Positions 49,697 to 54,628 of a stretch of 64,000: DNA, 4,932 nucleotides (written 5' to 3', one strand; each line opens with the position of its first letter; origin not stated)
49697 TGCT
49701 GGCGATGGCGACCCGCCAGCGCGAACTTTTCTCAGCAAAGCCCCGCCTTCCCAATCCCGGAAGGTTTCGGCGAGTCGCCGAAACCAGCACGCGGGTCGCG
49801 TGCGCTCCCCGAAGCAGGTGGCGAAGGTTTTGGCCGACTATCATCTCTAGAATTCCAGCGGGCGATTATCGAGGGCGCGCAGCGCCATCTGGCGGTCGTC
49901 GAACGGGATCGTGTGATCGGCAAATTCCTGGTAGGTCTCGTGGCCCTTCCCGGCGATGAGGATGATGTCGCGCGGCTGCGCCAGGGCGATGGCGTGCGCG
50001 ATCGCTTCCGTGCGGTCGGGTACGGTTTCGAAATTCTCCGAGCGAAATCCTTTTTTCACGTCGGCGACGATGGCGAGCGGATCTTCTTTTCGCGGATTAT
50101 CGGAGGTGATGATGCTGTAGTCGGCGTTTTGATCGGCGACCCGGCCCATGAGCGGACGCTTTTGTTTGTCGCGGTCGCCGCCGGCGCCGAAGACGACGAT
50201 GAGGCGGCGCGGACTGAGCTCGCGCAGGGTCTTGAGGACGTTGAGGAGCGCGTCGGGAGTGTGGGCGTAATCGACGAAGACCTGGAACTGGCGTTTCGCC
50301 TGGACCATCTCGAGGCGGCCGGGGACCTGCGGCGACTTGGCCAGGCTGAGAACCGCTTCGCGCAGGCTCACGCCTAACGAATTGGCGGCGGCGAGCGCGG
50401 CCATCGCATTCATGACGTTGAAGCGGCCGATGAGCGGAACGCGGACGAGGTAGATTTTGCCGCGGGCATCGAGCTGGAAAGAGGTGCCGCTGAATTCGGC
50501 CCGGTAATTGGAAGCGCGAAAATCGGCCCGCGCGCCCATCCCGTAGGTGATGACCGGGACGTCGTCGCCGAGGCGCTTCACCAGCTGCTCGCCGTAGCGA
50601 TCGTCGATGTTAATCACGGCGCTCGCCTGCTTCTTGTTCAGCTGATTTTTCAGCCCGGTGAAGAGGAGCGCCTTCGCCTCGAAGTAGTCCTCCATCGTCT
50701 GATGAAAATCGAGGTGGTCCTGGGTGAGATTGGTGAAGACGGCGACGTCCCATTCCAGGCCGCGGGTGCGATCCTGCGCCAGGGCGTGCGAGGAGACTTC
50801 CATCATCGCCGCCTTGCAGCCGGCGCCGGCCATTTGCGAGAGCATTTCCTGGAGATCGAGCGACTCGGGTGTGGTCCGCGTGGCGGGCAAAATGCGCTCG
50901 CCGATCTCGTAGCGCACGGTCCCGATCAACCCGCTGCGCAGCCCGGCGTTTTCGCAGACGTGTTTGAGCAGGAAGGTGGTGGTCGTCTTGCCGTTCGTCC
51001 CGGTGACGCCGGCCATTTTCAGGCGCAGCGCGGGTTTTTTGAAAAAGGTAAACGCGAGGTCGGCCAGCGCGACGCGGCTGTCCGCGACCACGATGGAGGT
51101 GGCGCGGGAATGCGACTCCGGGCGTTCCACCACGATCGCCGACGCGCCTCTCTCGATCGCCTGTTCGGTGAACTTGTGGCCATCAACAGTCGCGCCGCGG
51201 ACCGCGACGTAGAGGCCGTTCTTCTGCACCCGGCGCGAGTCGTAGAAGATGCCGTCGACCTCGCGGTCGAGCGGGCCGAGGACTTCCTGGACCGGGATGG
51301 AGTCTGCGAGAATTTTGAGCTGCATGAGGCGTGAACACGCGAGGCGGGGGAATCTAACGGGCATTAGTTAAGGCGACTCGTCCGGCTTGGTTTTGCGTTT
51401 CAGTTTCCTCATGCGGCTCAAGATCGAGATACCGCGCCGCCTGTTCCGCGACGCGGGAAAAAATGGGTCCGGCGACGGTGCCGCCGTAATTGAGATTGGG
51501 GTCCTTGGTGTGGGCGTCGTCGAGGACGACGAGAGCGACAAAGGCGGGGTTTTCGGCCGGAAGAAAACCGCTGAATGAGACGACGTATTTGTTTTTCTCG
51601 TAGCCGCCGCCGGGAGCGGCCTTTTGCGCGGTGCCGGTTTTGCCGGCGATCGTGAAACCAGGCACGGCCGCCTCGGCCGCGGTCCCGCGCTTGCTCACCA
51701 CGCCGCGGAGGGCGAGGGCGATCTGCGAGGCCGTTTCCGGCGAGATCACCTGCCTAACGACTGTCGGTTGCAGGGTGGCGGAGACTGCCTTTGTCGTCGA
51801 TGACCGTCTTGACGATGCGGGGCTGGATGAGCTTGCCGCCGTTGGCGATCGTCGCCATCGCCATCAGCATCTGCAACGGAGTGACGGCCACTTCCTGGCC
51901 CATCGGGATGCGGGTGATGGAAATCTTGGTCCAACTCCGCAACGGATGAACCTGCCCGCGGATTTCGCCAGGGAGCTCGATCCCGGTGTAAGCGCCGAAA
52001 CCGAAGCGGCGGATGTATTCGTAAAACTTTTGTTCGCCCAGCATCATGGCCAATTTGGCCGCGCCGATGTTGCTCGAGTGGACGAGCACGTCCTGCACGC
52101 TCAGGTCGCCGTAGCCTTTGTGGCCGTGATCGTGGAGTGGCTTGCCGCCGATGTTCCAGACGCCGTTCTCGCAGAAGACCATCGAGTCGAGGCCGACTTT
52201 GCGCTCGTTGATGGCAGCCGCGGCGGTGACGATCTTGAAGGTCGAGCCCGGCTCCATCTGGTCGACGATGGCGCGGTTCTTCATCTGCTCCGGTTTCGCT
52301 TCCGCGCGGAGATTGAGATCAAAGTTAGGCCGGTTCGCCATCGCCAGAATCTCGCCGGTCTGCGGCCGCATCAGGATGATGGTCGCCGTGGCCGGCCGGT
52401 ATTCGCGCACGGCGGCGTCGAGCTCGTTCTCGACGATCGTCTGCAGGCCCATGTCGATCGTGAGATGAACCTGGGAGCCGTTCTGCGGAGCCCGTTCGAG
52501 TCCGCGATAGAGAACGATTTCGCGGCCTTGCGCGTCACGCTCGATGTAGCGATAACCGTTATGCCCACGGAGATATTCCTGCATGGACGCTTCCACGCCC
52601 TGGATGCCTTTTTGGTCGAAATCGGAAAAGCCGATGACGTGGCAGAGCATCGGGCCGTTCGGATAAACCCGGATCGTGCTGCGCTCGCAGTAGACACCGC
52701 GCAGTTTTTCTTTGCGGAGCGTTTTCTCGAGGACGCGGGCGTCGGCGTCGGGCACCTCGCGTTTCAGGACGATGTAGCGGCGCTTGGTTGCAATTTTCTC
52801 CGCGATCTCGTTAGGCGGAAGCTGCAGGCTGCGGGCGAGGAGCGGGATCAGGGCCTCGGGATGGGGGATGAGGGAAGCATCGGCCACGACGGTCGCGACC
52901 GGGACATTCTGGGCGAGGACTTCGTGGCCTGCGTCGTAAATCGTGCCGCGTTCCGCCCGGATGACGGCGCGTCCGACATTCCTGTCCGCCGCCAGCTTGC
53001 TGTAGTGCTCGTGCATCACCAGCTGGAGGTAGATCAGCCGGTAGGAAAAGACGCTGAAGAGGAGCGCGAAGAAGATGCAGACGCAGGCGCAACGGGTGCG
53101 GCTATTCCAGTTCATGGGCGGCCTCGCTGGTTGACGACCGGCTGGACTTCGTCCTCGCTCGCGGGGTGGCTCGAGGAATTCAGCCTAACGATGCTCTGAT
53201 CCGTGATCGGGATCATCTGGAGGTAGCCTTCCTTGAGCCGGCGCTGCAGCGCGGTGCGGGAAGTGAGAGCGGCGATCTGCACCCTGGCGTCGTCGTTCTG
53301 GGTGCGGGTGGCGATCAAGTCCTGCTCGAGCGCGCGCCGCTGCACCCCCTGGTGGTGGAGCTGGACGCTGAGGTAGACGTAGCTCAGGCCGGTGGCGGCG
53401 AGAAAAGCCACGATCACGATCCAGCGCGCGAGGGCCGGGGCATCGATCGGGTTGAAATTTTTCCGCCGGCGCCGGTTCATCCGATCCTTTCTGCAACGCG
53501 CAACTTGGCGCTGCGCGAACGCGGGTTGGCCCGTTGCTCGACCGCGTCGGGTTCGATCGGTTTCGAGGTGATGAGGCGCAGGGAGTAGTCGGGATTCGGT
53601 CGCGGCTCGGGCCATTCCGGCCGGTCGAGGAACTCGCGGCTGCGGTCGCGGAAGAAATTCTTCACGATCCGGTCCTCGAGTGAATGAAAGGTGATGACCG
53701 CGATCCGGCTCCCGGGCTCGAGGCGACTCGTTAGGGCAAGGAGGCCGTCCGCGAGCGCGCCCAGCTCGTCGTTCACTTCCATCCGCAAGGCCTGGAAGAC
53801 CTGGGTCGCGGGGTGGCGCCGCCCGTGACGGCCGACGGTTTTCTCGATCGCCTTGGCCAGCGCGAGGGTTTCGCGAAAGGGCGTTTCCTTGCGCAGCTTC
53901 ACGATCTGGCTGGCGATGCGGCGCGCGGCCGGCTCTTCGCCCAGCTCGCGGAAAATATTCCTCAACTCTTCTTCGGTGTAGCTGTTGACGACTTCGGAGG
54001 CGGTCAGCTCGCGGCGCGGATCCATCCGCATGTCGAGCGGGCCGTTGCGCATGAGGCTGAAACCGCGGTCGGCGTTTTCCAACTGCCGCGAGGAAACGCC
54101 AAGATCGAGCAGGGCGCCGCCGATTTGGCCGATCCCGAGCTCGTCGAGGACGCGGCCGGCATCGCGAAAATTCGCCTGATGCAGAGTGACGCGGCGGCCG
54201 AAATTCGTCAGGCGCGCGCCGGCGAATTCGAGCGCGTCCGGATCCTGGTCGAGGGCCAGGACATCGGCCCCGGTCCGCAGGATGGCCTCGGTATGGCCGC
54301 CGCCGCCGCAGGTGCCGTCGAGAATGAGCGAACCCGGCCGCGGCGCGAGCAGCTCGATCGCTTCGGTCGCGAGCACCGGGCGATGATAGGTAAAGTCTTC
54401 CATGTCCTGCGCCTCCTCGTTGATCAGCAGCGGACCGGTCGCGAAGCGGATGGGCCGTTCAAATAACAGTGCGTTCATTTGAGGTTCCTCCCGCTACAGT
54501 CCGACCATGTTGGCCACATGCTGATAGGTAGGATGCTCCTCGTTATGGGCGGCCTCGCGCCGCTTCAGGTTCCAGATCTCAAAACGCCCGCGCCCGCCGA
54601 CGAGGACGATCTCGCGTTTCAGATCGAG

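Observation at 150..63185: Hyper-abundant 9-mer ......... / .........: about one copy per kb, strand-symmetric and frame-independent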

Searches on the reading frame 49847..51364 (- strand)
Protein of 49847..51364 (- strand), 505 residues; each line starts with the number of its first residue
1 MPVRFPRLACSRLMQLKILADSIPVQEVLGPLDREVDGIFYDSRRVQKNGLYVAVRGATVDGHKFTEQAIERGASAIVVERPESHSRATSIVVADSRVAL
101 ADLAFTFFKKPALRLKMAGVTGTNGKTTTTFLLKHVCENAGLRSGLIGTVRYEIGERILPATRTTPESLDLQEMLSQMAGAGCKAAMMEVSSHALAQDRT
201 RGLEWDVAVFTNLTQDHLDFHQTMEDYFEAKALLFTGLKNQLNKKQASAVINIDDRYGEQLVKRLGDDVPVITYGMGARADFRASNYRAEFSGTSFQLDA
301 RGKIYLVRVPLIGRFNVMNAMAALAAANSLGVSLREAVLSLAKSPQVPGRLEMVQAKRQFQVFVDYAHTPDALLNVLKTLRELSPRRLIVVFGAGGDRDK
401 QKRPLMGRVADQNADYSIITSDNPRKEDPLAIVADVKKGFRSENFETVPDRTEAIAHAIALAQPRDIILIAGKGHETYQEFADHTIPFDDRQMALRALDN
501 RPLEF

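Call 7: search_protein_families(library=pfam, proteins=[window:49847-51364:-])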
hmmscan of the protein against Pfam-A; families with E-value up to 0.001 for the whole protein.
window:49847-51364:- (505 aa): 3 families
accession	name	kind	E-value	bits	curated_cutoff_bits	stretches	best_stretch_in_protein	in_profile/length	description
PF08245.18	Mur_ligase_M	-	1.7e-60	204.8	24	1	120-327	1-200/200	Mur ligase middle domain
PF02875.26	Mur_ligase_C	-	9.1e-37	127.2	28.4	1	349-474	1-127/127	Mur ligase, glutamate ligase domain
PF01225.30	Mur_ligase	-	1.2e-10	42.1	21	1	36-88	2-75/95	Mur ligase family, catalytic domain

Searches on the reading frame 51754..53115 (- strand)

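Call 8: search_protein_families(library=pfam, proteins=[window:51754-53115:-])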
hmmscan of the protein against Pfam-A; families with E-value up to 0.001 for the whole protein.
window:51754-53115:- (453 aa): 3 families
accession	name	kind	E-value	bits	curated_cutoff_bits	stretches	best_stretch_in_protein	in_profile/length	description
PF00905.27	Transpeptidase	-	9.6e-51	173.2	22.1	1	245-442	2-192/299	Penicillin binding protein transpeptidase domain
PF03717.20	PBP_dimer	-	2.4e-21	77.4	24.4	1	52-200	2-176/180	Penicillin-binding Protein dimerisation domain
PF21922.1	PBP_dimer_2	-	0.00011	22.8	27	0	149-191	25-66/83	Penicillin binding protein A dimerisation domain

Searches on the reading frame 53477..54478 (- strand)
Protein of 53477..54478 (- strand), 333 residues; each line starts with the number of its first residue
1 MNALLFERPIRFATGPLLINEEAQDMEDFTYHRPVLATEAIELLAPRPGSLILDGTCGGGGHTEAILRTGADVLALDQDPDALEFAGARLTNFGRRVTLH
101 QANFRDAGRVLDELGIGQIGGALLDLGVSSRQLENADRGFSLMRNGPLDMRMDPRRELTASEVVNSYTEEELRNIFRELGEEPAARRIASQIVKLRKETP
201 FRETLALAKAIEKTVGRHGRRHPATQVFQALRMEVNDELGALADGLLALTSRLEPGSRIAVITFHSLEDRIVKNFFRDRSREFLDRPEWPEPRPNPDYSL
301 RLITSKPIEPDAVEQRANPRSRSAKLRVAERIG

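Call 8: search_protein_families(library=pfam, proteins=[window:53477-54478:-])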
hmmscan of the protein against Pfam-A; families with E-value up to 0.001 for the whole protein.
window:53477-54478:- (333 aa): 2 families
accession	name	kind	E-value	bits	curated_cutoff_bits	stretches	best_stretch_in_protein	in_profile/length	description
PF01795.25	Methyltransf_5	-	5.8e-97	325.3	27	1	31-332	3-309/309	MraW methylase family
PF13649.12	Methyltransf_25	-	9.8e-06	26.6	27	1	52-106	1-57/97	Methyltransferase domain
